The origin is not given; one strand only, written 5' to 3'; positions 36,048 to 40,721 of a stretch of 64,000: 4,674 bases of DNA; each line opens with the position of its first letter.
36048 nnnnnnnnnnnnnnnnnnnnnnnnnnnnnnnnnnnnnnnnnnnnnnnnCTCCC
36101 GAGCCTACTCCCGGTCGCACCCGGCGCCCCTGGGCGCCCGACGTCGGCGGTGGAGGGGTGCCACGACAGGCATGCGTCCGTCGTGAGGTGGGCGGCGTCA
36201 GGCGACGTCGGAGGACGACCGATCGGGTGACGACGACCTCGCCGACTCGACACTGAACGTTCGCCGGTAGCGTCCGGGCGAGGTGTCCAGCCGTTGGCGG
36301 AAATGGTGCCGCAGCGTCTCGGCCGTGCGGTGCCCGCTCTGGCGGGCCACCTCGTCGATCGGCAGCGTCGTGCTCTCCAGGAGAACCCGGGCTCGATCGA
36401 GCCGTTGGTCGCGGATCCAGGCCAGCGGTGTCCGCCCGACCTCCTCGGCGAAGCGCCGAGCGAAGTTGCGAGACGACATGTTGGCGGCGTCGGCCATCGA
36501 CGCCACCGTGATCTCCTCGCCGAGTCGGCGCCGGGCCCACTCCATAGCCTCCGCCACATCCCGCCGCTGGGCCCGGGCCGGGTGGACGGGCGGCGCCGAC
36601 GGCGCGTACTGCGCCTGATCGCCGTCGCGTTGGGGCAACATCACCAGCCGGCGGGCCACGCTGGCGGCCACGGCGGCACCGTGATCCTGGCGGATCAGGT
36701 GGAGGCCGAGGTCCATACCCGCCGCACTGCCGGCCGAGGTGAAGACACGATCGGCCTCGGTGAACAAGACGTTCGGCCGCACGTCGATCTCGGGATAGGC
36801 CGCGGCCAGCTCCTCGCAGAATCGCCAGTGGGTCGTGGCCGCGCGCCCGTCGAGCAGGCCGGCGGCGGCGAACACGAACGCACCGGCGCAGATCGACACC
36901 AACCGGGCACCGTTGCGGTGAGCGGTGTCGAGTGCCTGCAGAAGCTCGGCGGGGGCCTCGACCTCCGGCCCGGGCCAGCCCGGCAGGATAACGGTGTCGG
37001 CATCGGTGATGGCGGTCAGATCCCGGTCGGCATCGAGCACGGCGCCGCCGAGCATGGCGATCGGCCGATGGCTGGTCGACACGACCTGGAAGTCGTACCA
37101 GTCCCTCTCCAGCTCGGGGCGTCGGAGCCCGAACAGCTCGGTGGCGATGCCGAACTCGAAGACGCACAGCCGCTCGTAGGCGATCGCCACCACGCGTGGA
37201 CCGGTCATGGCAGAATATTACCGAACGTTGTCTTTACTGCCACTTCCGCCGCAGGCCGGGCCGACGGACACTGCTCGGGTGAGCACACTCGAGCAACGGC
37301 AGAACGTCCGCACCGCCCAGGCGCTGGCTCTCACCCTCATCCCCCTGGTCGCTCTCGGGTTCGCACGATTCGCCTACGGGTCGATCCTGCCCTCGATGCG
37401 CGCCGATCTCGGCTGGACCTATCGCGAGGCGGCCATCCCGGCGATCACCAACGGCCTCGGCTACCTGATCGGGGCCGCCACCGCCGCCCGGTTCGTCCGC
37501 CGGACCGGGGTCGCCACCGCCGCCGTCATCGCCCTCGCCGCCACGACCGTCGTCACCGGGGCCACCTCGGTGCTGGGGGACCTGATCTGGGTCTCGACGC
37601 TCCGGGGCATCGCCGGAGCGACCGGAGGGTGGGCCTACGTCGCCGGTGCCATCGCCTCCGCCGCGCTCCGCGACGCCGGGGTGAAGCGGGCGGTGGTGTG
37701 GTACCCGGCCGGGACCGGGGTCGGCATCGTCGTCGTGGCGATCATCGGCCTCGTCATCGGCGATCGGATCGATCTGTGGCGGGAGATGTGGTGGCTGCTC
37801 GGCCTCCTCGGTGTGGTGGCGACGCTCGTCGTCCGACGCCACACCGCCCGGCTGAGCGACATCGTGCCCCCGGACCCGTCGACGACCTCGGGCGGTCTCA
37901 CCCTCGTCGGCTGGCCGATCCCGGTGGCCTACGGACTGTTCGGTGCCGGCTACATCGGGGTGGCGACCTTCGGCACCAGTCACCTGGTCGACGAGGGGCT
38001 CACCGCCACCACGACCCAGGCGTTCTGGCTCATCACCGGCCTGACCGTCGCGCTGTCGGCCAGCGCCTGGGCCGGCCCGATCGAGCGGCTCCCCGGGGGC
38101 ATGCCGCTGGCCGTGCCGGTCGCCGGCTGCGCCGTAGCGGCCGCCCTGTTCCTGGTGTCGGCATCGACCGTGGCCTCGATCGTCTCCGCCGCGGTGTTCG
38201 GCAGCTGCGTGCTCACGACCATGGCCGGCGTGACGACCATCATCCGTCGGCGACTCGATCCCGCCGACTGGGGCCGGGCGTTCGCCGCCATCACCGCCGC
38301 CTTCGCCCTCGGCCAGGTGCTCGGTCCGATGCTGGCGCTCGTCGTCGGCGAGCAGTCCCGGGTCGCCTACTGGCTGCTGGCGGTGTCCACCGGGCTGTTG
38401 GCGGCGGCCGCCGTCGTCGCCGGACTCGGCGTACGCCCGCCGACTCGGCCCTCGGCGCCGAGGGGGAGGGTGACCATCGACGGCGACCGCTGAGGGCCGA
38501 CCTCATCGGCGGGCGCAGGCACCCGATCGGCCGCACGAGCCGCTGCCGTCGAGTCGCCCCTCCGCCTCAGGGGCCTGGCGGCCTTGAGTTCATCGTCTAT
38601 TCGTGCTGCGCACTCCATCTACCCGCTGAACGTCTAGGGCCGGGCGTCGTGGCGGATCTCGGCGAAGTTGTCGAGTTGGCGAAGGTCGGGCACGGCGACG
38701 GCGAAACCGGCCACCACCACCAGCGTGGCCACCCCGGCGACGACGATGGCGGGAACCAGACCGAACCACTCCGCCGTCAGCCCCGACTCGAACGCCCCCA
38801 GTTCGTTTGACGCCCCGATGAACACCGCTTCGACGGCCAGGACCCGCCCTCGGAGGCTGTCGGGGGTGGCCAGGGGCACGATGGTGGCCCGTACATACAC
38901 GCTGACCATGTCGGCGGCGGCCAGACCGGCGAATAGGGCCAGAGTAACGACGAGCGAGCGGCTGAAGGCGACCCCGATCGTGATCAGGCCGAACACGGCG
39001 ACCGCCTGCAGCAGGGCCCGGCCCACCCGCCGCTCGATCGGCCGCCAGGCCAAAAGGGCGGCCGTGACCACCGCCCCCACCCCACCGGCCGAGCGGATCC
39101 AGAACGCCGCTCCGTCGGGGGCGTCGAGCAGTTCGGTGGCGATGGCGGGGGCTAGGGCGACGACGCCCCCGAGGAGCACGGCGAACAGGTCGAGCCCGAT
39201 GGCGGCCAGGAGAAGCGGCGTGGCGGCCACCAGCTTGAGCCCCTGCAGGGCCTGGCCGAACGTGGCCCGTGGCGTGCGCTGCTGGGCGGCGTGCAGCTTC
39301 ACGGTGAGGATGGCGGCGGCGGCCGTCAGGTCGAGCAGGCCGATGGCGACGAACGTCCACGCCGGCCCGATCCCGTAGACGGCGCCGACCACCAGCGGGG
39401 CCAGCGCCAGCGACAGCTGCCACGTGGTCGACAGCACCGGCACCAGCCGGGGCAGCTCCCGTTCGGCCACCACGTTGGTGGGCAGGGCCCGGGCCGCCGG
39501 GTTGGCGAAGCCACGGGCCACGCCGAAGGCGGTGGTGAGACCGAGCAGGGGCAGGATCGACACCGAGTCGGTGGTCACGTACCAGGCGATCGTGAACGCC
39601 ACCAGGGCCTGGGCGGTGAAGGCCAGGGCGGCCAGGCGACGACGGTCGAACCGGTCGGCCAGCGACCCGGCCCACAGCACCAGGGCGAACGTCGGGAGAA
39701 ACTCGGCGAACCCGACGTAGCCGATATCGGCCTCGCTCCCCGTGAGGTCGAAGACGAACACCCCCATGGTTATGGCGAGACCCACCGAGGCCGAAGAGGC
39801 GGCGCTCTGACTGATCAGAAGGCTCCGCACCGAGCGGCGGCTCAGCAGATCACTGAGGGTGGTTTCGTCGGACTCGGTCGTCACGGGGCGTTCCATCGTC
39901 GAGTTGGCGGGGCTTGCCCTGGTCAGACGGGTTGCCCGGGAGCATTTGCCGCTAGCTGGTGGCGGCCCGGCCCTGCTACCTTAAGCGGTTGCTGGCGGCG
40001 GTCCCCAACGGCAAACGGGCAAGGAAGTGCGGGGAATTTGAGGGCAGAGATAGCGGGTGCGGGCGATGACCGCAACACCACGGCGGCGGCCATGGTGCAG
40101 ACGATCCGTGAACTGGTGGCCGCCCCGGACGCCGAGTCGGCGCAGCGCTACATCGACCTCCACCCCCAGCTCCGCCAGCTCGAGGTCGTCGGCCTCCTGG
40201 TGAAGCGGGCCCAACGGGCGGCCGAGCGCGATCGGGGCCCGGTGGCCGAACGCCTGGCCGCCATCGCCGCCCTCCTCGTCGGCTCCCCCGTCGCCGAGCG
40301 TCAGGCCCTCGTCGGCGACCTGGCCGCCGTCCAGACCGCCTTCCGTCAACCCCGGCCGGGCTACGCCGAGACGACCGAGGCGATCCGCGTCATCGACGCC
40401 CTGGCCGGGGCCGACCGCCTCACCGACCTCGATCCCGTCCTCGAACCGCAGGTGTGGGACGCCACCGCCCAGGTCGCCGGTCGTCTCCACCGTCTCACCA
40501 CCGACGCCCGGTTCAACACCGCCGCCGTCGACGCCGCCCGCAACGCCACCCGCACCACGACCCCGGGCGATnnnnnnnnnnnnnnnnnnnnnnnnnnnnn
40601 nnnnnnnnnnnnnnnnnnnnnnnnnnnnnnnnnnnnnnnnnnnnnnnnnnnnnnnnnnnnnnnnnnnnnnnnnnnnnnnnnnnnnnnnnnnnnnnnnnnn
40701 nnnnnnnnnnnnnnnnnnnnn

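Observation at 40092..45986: A ~1,960-aa protein that is essentially one uninterrupted 45-residue repeat solenoid with no catalytic partner domain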

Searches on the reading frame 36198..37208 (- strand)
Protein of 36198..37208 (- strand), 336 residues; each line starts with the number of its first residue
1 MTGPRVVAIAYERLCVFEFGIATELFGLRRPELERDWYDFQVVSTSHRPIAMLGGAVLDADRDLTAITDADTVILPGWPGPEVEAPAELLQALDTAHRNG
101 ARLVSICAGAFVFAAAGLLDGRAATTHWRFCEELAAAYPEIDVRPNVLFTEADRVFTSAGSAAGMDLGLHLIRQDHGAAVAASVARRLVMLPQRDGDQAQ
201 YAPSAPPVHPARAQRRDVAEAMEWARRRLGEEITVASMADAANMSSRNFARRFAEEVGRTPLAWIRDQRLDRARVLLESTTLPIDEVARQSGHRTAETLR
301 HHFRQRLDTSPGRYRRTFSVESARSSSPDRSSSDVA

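Call 9: search_protein_families(library=pfam, proteins=[window:36198-37208:-], max_evalue=0.001)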
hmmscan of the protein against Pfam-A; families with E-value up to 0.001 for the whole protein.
window:36198-37208:- (336 aa): 3 families
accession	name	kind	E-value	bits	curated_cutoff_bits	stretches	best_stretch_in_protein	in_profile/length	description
PF12833.13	HTH_18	-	1.2e-20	74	33.6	1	238-316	1-79/80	Helix-turn-helix domain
PF01965.30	DJ-1_PfpI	-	9.1e-15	55.3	26.6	1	33-173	23-164/165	DJ-1/PfpI family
PF00165.29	HTH_AraC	-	9.6e-12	45.2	26.6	1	230-266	6-42/42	Bacterial regulatory helix-turn-helix proteins, AraC family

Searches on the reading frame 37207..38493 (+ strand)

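Call 9: search_protein_families(library=pfam, proteins=[window:37207-38493:+], max_evalue=0.001)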
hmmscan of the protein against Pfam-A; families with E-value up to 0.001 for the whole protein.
window:37207-38493:+ (428 aa): 2 families
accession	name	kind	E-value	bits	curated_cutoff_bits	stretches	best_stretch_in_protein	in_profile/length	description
PF06779.20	MFS_4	-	1.1e-42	147.2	26.3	1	47-404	2-362/364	Uncharacterised MFS-type transporter YbfB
PF07690.21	MFS_1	-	2.3e-21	76.6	33.4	2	49-333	7-306/347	Major Facilitator Superfamily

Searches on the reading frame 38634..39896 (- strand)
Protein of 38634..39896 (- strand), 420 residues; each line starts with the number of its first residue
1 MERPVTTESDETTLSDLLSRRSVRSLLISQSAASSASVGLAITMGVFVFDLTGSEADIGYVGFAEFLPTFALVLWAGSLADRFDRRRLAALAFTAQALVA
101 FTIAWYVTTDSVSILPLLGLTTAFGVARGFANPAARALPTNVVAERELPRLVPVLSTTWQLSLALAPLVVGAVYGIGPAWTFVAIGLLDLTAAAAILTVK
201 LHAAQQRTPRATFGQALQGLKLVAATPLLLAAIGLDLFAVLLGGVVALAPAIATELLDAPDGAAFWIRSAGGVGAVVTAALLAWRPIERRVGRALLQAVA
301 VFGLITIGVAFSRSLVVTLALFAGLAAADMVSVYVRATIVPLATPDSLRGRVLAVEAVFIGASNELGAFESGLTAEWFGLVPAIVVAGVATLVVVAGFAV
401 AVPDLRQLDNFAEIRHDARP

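Call 9: search_protein_families(library=pfam, proteins=[window:38634-39896:-], max_evalue=0.001)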
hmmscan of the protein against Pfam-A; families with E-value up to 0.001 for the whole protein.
window:38634-39896:- (420 aa): 2 families
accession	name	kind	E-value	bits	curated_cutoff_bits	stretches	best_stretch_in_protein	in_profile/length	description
PF05977.19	MFS_3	-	2.2e-24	86.3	27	1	20-410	9-403/524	Transmembrane secretion effector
PF07690.21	MFS_1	-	3.3e-18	66.2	33.4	1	32-331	9-311/347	Major Facilitator Superfamily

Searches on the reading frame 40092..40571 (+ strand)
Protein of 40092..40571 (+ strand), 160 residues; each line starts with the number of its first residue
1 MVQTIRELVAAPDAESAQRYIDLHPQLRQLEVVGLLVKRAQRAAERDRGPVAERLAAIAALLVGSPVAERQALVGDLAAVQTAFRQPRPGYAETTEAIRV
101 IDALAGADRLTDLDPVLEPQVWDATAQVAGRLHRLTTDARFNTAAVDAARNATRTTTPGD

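Call 30: search_protein_representatives(alignment_id=A2)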
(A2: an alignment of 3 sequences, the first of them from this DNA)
Query: 3 sequences, 135 profile positions. Proteins with E-value up to 0.001 (for the whole library): 17; up to 1e-10: 7; up to 1e-30: 3. The best 17 are listed.
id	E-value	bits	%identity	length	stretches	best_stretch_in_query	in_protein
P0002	1.7e-56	206.4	-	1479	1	1-135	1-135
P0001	2.6e-51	189.6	-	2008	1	1-135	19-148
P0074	2.1e-43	164.0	-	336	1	1-135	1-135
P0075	6.3e-18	81.5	-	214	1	1-134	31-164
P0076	4.2e-14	69.1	-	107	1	1-84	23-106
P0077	1.1e-13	67.8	-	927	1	4-132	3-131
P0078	1.4e-11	60.9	-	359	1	3-126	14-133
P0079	5.6e-08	49.3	-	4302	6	99-127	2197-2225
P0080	7.1e-07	45.7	-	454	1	1-134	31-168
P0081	2.2e-06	44.1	-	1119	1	7-128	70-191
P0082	3.6e-06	43.5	-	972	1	1-130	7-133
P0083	8.5e-06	42.2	-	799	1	19-128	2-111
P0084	1.1e-05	41.9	-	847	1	16-134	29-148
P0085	4.0e-05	40.1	-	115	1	3-66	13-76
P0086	5.2e-04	36.4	-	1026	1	5-84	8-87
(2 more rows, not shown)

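Call 31: search_protein_families(library=pfam, proteins=[P0074, P0075, P0077, P0078, P0080, P0081, P0082, P0083, P0084, P0086], max_evalue=0.01)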
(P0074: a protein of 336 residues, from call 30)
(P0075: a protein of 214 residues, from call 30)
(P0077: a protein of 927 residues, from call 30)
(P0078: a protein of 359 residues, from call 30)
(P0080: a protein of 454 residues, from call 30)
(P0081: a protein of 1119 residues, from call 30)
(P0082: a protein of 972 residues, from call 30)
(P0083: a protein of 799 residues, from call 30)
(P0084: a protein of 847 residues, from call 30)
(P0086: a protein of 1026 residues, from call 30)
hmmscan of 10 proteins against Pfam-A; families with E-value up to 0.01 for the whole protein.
P0074 (336 aa): 1 family
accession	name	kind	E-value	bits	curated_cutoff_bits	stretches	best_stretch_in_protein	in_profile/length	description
PF13374.12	TPR_10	-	0.0018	18.7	27.5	0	209-252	2-42/42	Tetratricopeptide repeat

P0075 (214 aa): 0 families

P0077 (927 aa): 1 family
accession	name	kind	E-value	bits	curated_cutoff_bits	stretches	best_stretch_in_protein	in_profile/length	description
PF13374.12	TPR_10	-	4.4e-05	23.8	27.5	0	256-288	5-37/42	Tetratricopeptide repeat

P0078 (359 aa): 4 families
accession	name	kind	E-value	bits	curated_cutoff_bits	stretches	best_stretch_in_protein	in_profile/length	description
PF13181.12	TPR_8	-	0.0001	22.6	25.7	0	331-346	17-32/34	Tetratricopeptide repeat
PF07719.23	TPR_2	-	0.00015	22.1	27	0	196-211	17-32/34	Tetratricopeptide repeat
PF10932.13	DUF2783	-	0.00038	20.6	25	0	277-295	41-59/59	Protein of unknown function (DUF2783)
PF00515.34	TPR_1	-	0.0059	16.8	27.8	0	331-344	17-30/34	Tetratricopeptide repeat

P0080 (454 aa): 0 families

P0081 (1119 aa): 3 families
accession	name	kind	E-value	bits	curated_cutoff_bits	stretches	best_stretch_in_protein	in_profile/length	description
PF12770.12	CHAT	-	1.3e-27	97.5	24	1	850-1117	18-289/289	CHAT domain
PF07944.18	Beta-AFase-like_GH127_cat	-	3.9e-06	26.6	24.9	0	360-438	127-210/376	Beta-L-arabinofuranosidase, GH127 catalytic domain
PF13374.12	TPR_10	-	1.7e-05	25.1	27.5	0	538-572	2-36/42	Tetratricopeptide repeat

P0082 (972 aa): 1 family
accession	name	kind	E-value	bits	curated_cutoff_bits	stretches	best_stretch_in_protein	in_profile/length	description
PF04932.20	Wzy_C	-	1.7e-12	47.8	31.7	1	766-894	2-149/149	O-Antigen ligase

P0083 (799 aa): 1 family
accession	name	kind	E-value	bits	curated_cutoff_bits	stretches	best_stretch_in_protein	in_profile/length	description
PF13374.12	TPR_10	-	0.0029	18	27.5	0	282-317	3-38/42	Tetratricopeptide repeat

P0084 (847 aa): 2 families
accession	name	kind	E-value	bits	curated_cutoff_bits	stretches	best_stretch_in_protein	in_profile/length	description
PF12770.12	CHAT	-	3.9e-31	109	24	1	607-845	22-289/289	CHAT domain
PF13374.12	TPR_10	-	1.3e-05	25.5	27.5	0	223-257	2-36/42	Tetratricopeptide repeat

P0086 (1026 aa): 1 family
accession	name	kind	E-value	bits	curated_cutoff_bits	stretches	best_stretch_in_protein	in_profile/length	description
PF12770.12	CHAT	-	2.6e-27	96.4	24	1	772-1022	17-287/289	CHAT domain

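Call 43: search_solved_structures(query=A2, max_evalue=10)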
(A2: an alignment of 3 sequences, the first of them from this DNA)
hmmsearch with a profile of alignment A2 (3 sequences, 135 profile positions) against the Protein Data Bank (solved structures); distinct sequences matched with E-value up to 10: 8.
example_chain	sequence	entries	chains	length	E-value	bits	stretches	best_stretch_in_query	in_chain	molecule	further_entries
6w16_F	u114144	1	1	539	0.091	16.2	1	25-105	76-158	Fusion glycoprotein F0,Envelope glycoprotein fusion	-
7nhn_Q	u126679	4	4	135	0.11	15.9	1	64-118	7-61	50S ribosomal protein L17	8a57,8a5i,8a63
8tw3_F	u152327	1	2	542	0.95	12.9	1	52-105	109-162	Fusion glycoprotein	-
5wb0_F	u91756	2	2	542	0.98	12.8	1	54-105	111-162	Fusion glycoprotein F0 | hMPV fusion protein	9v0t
8eay_A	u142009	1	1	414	1.2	12.5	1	55-105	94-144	Fusion glycoprotein F0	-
9ore_A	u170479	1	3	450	1.3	12.5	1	56-105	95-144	Fusion glycoprotein F0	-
5l1x_B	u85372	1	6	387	2.3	11.7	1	56-105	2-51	hMPV F1 subunit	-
8vt3_G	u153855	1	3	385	3.9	10.9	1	56-105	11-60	Prefusion of HMPV (MPV-2cREKR), C-fragment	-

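Call 54: find_related_loci(query=A5, collection=metagenome_contigs, flank=10000)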
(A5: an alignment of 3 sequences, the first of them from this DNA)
Query A5 (160 aa) in metagenome_contigs; peptide patterns used: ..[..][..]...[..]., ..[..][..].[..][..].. (x = any residue, [..] = any of these).
440 stretches matched a pattern, but none encodes a relative of the query by tblastn (E <= 1e-3).

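Call 56: predict_structure(alignment_id=A4)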
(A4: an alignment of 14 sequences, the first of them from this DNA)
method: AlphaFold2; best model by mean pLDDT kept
length: 160 residues; sequences in the alignment: 14
mean_pLDDT: 94.6   pTM: 0.88
mean pLDDT of the five models: 94.6, 94.5, 93.7, 93.0, 91.7
residues with pLDDT >= 90: 148; 70-90: 10; 50-70: 2; < 50: 0
segments of 3 or more residues with pLDDT < 50: none
pLDDT, mean of each block of 10 residues (from residue 1): 94 96 95 97 96 96 95 97 95 97 88 93 98 97 97 82
secondary structure, 60 per line:
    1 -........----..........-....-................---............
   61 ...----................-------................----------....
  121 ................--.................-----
elements in order: H2-9 H14-23 H25-28 H30-45 H49-63 H68-83 H91-106 H117-136 H139-155

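Call 80: list_cluster_members(proteins=[P0081, P0084, P0086, P0082, P0083, P0078, P0080, P0075, P0076, P0085])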
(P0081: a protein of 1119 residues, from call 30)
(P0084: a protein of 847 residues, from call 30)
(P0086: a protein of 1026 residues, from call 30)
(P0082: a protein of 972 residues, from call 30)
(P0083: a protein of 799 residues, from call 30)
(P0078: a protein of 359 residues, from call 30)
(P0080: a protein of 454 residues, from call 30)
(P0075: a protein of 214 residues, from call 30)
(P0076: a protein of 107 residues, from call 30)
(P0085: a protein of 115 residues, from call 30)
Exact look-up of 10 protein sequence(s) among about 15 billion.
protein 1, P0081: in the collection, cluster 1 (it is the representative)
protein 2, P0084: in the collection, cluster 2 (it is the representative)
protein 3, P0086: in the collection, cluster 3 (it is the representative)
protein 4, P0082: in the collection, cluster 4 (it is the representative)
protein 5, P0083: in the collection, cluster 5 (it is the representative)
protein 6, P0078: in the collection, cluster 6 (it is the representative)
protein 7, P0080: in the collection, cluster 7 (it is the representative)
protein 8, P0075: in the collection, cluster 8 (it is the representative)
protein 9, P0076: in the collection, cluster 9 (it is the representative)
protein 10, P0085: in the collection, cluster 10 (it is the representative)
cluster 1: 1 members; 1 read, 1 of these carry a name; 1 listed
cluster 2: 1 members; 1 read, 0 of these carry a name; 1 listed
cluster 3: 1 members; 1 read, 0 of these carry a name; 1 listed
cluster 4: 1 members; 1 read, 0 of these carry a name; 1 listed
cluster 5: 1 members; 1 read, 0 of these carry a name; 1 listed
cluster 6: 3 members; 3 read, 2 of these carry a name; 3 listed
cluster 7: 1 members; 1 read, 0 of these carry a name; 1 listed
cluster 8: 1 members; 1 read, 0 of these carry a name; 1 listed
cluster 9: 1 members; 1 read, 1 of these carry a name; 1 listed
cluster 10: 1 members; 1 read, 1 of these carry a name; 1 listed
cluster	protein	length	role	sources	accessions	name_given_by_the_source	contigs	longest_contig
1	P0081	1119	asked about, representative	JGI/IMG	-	CHAT domain-containing protein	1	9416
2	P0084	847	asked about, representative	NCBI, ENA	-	-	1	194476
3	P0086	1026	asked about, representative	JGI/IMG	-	-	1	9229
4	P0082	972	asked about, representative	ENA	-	-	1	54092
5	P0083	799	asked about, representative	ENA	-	-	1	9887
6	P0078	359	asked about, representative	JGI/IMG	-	tetratricopeptide (TPR) repeat protein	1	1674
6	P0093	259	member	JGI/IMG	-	hypothetical protein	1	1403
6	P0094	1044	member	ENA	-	-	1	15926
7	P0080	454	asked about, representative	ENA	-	-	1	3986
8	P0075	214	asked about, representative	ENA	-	-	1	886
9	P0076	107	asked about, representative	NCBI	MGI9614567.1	MAG: hypothetical protein ACR2QO_16775, partial [Acidimicrobiales bacterium]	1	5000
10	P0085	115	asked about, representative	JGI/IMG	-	hypothetical protein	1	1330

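Call 81: find_encoding_contigs(protein=P0084, flank=8000, max_places=2)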
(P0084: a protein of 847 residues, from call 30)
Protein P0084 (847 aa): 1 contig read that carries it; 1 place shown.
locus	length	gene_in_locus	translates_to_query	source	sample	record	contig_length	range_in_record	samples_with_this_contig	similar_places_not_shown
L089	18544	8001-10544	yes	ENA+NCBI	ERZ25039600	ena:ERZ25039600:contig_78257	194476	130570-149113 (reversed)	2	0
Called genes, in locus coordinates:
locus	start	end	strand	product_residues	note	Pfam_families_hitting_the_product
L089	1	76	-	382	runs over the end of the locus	PF10509:GalKase_gal_bdg, PF00288:GHMP_kinases_N, PF08544:GHMP_kinases_C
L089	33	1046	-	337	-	PF01087:GalP_UDP_transf, PF02744:GalP_UDP_tr_C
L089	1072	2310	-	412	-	PF00528:BPD_transp_1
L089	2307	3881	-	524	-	PF00528:BPD_transp_1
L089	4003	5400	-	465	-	PF21827:New_glue (weak), PF01547:SBP_bac_1, PF13416:SBP_bac_8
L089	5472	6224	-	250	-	PF08220:HTH_DeoR, PF00455:DeoRC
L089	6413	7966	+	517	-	PF22052:DUF6937, PF22053:DUF6938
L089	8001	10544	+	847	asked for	PF13374:TPR_10 (faint), PF12770:CHAT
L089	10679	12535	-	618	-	PF14508:GH97_N, PF10566:Glyco_hydro_97, PF14509:GH97_C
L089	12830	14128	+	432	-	PF10011:DUF2254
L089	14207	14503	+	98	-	PF22053:DUF6938 (weak)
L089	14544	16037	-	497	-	-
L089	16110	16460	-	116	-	-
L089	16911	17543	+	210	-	PF10011:DUF2254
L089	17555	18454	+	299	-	PF01636:APH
